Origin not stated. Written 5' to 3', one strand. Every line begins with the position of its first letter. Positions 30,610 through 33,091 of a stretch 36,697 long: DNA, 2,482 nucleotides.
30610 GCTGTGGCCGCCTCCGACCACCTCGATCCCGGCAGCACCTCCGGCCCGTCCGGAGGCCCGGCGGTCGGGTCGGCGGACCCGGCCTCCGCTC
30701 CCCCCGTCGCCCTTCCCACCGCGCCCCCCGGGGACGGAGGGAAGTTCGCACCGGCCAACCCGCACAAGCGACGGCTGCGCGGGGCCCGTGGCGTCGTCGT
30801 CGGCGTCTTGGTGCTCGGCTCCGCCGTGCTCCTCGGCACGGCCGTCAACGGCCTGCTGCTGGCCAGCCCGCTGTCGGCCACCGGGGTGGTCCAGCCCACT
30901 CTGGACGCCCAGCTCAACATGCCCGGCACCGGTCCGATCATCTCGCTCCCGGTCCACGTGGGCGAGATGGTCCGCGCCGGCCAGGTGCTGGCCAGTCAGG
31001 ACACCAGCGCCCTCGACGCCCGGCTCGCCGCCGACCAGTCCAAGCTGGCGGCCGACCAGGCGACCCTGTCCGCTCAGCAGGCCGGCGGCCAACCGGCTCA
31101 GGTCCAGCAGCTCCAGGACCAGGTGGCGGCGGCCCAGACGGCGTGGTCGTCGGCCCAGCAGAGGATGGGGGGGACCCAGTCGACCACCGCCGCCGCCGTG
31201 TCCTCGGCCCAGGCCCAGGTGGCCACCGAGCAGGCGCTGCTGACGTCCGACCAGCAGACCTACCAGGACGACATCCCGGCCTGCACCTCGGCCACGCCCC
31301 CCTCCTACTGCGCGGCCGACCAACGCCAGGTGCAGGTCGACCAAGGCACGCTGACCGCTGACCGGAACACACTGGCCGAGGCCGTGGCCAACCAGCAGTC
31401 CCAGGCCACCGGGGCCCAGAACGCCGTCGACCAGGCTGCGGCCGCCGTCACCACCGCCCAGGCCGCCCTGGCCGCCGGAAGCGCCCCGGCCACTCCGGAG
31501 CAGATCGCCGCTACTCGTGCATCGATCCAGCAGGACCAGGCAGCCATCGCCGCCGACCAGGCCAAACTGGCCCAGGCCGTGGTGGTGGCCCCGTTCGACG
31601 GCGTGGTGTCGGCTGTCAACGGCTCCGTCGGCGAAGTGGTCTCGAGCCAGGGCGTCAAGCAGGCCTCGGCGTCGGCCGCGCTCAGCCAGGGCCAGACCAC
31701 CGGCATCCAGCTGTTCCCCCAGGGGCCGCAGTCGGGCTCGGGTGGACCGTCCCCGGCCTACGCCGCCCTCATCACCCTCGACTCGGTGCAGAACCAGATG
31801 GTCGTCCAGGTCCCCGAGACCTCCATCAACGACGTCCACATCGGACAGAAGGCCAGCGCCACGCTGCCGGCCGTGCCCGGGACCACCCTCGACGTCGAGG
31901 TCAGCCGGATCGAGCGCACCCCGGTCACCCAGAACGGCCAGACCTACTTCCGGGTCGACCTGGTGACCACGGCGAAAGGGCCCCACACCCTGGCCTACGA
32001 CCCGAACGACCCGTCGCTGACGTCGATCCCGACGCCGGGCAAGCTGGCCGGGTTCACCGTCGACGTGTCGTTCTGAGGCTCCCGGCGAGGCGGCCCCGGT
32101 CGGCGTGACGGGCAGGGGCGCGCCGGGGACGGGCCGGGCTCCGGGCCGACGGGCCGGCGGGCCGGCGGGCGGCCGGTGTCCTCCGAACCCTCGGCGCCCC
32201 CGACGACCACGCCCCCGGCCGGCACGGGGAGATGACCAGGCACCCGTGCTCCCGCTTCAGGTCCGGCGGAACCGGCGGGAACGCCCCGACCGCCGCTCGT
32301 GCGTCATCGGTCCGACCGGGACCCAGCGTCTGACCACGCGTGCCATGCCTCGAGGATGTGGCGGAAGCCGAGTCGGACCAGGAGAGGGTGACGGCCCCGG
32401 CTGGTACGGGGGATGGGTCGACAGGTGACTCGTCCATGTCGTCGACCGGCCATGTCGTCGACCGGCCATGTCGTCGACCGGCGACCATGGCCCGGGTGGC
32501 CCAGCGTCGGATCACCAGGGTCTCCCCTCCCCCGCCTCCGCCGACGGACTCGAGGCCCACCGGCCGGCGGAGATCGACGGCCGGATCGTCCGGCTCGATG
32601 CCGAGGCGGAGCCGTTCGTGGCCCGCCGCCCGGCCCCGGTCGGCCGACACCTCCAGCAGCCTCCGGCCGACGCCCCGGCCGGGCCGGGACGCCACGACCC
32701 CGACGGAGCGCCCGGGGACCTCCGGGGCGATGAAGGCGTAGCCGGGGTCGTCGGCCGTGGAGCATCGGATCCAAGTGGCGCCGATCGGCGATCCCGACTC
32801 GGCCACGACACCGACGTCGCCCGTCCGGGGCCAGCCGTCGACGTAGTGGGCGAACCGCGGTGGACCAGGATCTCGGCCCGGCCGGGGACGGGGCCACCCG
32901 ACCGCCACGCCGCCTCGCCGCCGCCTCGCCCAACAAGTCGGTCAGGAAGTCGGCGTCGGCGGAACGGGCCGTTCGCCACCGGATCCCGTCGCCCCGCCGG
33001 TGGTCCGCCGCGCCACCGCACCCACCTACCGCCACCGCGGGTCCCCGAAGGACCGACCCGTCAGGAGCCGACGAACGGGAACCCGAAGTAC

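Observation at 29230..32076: Unusual domain fusion and topology: sulfatase-fold domain predicted cytoplasmic, tethered by one TM helix to an extracytoplasmic HlyD/MFP domain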

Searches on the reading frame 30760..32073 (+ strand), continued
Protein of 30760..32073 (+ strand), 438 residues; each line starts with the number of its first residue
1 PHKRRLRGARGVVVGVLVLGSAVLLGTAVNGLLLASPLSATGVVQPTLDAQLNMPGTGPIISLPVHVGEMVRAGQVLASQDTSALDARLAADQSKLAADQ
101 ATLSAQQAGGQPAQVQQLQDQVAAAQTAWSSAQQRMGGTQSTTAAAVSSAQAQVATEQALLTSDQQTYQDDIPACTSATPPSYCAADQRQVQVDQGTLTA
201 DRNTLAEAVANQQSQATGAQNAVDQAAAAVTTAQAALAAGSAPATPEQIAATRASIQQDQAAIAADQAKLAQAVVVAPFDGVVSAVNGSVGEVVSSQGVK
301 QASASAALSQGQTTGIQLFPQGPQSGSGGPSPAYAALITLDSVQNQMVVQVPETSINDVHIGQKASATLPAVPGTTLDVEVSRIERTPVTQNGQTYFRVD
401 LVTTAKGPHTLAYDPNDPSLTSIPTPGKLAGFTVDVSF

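Call 82: find_homologous_proteins(query=P0194, max_evalue=1e-20)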
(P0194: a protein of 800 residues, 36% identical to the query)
Query P0194 (800 aa): 86 proteins with E <= 1e-20 among 8000 candidates.
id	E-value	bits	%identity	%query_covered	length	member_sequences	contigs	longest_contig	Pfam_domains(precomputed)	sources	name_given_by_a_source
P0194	0.0e+0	1789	100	100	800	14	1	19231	PF16363.12,PF01370.28,PF25954.1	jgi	-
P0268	0.0e+0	1483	84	100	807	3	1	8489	PF25973.1,PF16363.12,PF01370.28,PF25954.1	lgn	-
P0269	0.0e+0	1109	67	100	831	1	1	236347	PF16363.12,PF01370.28,PF25954.1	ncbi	-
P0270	2.9e-163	563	53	48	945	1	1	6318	PF16363.12,PF01370.28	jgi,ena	-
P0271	6.9e-153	529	57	51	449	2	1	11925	PF16363.12,PF01370.28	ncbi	-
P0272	7.1e-152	525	60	49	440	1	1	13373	PF16363.12,PF01370.28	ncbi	-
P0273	4.7e-151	523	56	51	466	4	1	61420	PF16363.12,PF01370.28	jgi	-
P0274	2.0e-147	511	58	49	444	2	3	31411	PF16363.12,PF01370.28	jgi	-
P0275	8.9e-143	495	55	50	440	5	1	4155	PF16363.12,PF01370.28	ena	-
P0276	3.1e-139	484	55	51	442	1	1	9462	PF16363.12,PF01370.28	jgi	jgi:UDP-sulfoquinovose synthase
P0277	1.4e-131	458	49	54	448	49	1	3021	PF16363.12,PF01370.28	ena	-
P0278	7.0e-131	456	51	52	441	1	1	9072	PF16363.12,PF01370.28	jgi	jgi:UDP-sulfoquinovose synthase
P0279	3.0e-128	447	52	49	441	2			PF16363.12,PF01370.28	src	-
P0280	5.3e-128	447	52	49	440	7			PF16363.12,PF01370.28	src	-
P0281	1.1e-127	445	52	49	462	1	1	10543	PF16363.12,PF01370.28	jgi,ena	jgi:UDP-sulfoquinovose synthase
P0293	1.7e-118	415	45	54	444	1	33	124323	PF16363.12,PF02719.22,PF01370.28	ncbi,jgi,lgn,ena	jgi:UDP-sulfoquinovose synthase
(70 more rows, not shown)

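Call 83: search_protein_families(library=ncbifam, proteins=[P0194, P0269, P0293], max_evalue=0.00001)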
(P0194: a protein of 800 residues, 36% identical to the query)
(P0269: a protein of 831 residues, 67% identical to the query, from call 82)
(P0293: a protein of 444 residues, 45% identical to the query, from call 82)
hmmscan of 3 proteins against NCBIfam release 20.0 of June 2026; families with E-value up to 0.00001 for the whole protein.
P0194 (800 aa): 12 families
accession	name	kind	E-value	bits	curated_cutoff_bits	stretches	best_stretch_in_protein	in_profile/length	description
NF041015.1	UDPsulfquin_syn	equivalog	3.8e-104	348.7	575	1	6-375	2-371/384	UDP-sulfoquinovose synthase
TIGR01730.1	RND_mfp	subfamily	1.2e-20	73.7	94.9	1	539-671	15-157/322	efflux RND transporter periplasmic adaptor subunit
TIGR01181.1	dTDP_gluc_dehyt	equivalog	2.4e-10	40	365.1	0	70-146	50-123/321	dTDP-glucose 4,6-dehydratase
NF007582.0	PRK10217.1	equivalog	6.5e-08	32.1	698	0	5-131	2-109/355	dTDP-glucose 4,6-dehydratase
TIGR02622.1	CDP_4_6_dhtase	equivalog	3.1e-07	29.8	278.45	1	4-139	4-120/352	CDP-glucose 4,6-dehydratase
TIGR01179.1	galE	equivalog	6.5e-07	28.5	262.3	1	6-137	1-111/332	UDP-glucose 4-epimerase GalE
NF007490.0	PRK10084.1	subfamily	1.2e-06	27.8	649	0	72-131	52-108/361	dTDP-glucose 4,6-dehydratase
TIGR02971.1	heterocyst_DevB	subfamily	5.4e-06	26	129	0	586-675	140-231/327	ABC exporter membrane fusion protein, DevB family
NF002939.0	PRK03598.1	equivalog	5.6e-06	25.8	393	0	514-644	8-138/332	secretion protein HlyD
TIGR01843.1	type_I_hlyD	subfamily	5.9e-06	25.5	208.65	0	515-644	10-134/422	HlyD family type I secretion periplasmic adaptor subunit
NF007785.0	PRK10476.1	equivalog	8.1e-06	24.9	376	0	509-638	8-138/347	multidrug transporter subunit MdtN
NF008606.0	PRK11578.1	equivalog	9.4e-06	25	342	0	719-795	222-297/371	macrolide transporter subunit MacA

P0269 (831 aa): 5 families
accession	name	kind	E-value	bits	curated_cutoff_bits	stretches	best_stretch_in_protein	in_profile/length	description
NF041015.1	UDPsulfquin_syn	equivalog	3.8e-126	421.1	575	1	6-375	2-371/384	UDP-sulfoquinovose synthase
TIGR01730.1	RND_mfp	subfamily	1.9e-19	69.8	94.9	1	568-702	15-159/322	efflux RND transporter periplasmic adaptor subunit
TIGR01181.1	dTDP_gluc_dehyt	equivalog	1.3e-08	34.3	365.1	0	72-154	52-131/321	dTDP-glucose 4,6-dehydratase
TIGR01179.1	galE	equivalog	5e-07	28.8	262.3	0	6-137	1-111/332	UDP-glucose 4-epimerase GalE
TIGR02971.1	heterocyst_DevB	subfamily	2.8e-06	27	129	0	615-704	140-231/327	ABC exporter membrane fusion protein, DevB family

P0293 (444 aa): 8 families
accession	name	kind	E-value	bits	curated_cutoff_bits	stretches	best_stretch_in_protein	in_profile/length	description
NF041015.1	UDPsulfquin_syn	equivalog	3.1e-146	487.3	575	1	1-382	1-384/384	UDP-sulfoquinovose synthase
TIGR01181.1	dTDP_gluc_dehyt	equivalog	3.2e-15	56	365.1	1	66-352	50-300/321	dTDP-glucose 4,6-dehydratase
NF007956.0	PRK10675.1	subfamily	1.6e-12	47.2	394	1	1-136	1-117/338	UDP-glucose 4-epimerase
TIGR01179.1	galE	equivalog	1.1e-11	44.2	262.3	1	3-134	2-112/332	UDP-glucose 4-epimerase GalE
TIGR04180.1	EDH_00030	hypoth_equivalog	1.1e-07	31.2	475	1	64-152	47-129/297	NAD-dependent 4,6-dehydratase LegB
NF007582.0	PRK10217.1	equivalog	8.9e-07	28.3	698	1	74-278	59-240/355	dTDP-glucose 4,6-dehydratase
TIGR02622.1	CDP_4_6_dhtase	equivalog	4e-06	26.2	278.45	1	69-148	57-133/352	CDP-glucose 4,6-dehydratase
NF007490.0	PRK10084.1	subfamily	6.1e-06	25.4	649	0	74-275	58-244/361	dTDP-glucose 4,6-dehydratase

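Call 88: search_protein_families(library=pfam, proteins=[L075:10490-11533:-, L075:13512-14318:+, L075:6263-7435:+], max_evalue=0.001)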
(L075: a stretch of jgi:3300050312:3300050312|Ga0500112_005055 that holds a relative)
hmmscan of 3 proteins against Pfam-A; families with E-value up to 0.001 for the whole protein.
L075:10490-11533:- (347 aa): 0 families

L075:13512-14318:+ (268 aa): 0 families

L075:6263-7435:+ (390 aa): 2 families
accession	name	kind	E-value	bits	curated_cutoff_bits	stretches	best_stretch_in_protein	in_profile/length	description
PF02769.27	AIRS_C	-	9.3e-25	88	23.1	1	214-379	1-150/156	AIR synthase related protein, C-terminal domain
PF00586.29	AIRS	-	2.5e-22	79.9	24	1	97-202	14-112/112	AIR synthase related protein, N-terminal domain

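Call 89: find_encoding_contigs(protein=P0269, flank=10000, max_places=2)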
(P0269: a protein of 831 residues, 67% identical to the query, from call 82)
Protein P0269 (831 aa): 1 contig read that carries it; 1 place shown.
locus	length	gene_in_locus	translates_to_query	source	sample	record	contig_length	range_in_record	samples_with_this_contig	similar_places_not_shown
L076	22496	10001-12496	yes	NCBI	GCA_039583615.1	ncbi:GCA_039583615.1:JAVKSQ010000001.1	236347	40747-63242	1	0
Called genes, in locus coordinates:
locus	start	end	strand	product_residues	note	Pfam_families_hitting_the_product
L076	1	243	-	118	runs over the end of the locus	-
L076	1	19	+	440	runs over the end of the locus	PF02844:GARS_N, PF01071:GARS_A, PF02655:ATP-grasp_3 (weak), PF02843:GARS_C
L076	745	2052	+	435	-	PF00206:Lyase_1, PF10397:ADSL_C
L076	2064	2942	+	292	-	PF01259:SAICAR_synt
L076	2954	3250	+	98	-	PF02700:PurS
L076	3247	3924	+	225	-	PF07685:GATase_3 (weak), PF13507:GATase_5, PF01965:DJ-1_PfpI (weak)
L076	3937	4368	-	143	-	-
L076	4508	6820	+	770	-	PF18072:FGAR-AT_linker, PF00586:AIRS, PF02769:AIRS_C, PF00586:AIRS, PF02769:AIRS_C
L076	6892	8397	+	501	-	PF00310:GATase_2 (faint), PF13230:GATase_4 (faint), PF13522:GATase_6, PF13537:GATase_7, PF00156:Pribosyltran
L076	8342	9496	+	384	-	PF00586:AIRS, PF02769:AIRS_C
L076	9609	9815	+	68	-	PF12728:HTH_17, PF13411:MerR_1 (weak), PF00376:MerR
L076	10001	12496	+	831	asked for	PF01370:Epimerase, PF16363:GDP_Man_Dehyd, PF25954:Beta-barrel_RND_2 (weak)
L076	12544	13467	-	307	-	-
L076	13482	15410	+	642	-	PF13506:Glyco_transf_21, PF00535:Glycos_transf_2, PF13641:Glyco_tranf_2_3, PF13632:Glyco_trans_2_3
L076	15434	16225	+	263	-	-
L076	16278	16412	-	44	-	-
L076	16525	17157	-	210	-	PF00440:TetR_N, PF13305:TetR_C_33 (faint)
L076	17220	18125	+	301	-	PF05175:MTS (faint), PF13489:Methyltransf_23, PF01209:Ubie_methyltran, PF08241:Methyltransf_11, PF08242:Methyltransf_12, PF13649:Methyltransf_25, PF13847:Methyltransf_31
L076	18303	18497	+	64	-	-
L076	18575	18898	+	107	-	-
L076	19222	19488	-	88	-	-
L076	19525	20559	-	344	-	PF08100:Dimerisation, PF08242:Methyltransf_12 (faint), PF00891:Methyltransf_2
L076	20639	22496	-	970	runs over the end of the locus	PF13191:AAA_16, PF17874:TPR_MalT, PF00196:GerE, PF08281:Sigma70_r4_2 (weak), PF13384:HTH_23 (weak)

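Call 90: find_encoding_contigs(protein=P0270, flank=10000, max_places=2)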
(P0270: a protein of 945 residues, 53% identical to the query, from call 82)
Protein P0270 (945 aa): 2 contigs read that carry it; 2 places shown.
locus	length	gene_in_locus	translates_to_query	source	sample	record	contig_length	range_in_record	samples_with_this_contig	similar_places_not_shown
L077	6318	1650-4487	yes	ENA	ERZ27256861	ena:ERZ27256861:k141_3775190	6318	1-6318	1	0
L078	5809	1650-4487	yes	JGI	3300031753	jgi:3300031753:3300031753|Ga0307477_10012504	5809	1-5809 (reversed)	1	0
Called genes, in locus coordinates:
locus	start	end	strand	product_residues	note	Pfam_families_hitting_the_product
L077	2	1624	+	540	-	?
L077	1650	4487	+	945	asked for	PF01370:Epimerase, PF16363:GDP_Man_Dehyd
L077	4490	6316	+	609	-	?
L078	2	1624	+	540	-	?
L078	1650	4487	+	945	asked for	PF01370:Epimerase, PF16363:GDP_Man_Dehyd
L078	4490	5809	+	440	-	?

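Call 91: search_protein_families(library=pfam, proteins=[P0270, L077:2-1624:+, L077:4490-6316:+, L076:12544-13467:-, L076:15434-16225:+], max_evalue=0.01)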
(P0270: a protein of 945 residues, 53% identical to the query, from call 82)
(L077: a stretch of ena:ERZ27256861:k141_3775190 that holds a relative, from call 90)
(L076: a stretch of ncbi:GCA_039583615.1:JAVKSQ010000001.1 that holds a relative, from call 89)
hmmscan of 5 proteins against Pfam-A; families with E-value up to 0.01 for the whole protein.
P0270 (945 aa): 6 families
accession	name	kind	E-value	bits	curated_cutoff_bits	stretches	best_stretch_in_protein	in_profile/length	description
PF01370.27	Epimerase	-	1.7e-22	80.4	20.9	1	6-294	1-238/240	NAD dependent epimerase/dehydratase family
PF16363.11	GDP_Man_Dehyd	-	6.4e-13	49.3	27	1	8-309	2-270/332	GDP-mannose 4,6 dehydratase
PF16576.10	HlyD_D23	-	1.5e-06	28.1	30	1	855-908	134-187/214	Barrel-sandwich domain of CusB or HlyD membrane-fusion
PF13533.13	Biotin_lipoyl_2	-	1.8e-06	28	29.8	1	565-588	7-30/32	Biotin-lipoyl like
PF00364.28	Biotin_lipoyl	-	9.2e-05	22.6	22.1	0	565-588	13-35/73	Biotin-requiring enzyme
PF13437.12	HlyD_3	-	0.00035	21.7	22.2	0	855-915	25-85/106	HlyD family secretion protein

L077:2-1624:+ (540 aa): 5 families
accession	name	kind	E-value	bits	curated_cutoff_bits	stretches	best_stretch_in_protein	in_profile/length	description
PF13570.13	Beta-prop_ACSF4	-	3.1e-43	148.9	133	3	209-338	41-173/329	Beta-alanine-activating enzyme, beta-propeller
PF13360.13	PQQ_2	-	7.3e-30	104.8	27.6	3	319-459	2-139/233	Outer membrane protein assembly factor BamB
PF01011.28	PQQ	-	8e-09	35.2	26.7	0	210-254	30-84/595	Glucose/ethanol/alcohol dehydrogenase, beta-propeller domain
PF25293.1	Beta-prop_EMC1_N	-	9.2e-05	22.7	34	0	354-462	33-143/219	EMC1 N-terminal beta-propeller domain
PF23414.1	Beta-prop_EML_2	-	0.0023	17.8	90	0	328-406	28-108/266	Echinoderm microtubule-associated protein second beta-propeller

L077:4490-6316:+ (609 aa): 5 families
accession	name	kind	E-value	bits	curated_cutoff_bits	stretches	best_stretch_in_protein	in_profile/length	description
PF00535.33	Glycos_transf_2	-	8.3e-20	71.8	23.3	1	282-448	2-163/168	Glycosyl transferase family 2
PF13641.12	Glyco_tranf_2_3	-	6.6e-19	69.3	27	1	280-507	3-230/230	Glycosyltransferase like family 2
PF13632.12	Glyco_trans_2_3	-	1.6e-12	48.1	27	1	366-566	2-183/198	Glycosyl transferase family group 2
PF13506.12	Glyco_transf_21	-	8.5e-08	32.3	21.7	1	352-505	20-173/174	Glycosyl transferase family 21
PF10111.15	Glyco_tranf_2_2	-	9.1e-05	22.5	27.3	1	282-380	2-99/276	Glycosyltransferase like family 2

L076:12544-13467:- (307 aa): 0 families

L076:15434-16225:+ (263 aa): 0 families

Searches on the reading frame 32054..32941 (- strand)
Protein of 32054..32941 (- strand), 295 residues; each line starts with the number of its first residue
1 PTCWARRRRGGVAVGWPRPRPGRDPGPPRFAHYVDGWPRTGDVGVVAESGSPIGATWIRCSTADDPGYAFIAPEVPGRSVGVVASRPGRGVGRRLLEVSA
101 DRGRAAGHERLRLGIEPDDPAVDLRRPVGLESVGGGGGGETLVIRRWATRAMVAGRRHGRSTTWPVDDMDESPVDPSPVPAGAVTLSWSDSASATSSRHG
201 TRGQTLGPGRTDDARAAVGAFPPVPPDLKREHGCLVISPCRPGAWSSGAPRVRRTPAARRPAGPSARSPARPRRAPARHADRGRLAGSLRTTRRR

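Call 8: search_protein_families(library=pfam, proteins=[window:32054-32941:-], max_evalue=0.01)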
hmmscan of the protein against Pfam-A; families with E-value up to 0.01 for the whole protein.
window:32054-32941:- (295 aa): 1 family
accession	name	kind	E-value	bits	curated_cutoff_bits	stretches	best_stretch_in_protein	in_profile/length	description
PF00583.31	Acetyltransf_1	-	0.003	18.3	20.7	1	35-121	25-107/116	Acetyltransferase (GNAT) family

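Call 22: search_protein_families(library=ncbifam, proteins=[window:32054-32941:-], max_evalue=0.001)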
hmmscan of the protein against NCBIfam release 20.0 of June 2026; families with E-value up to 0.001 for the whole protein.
window:32054-32941:- (295 aa): 0 families
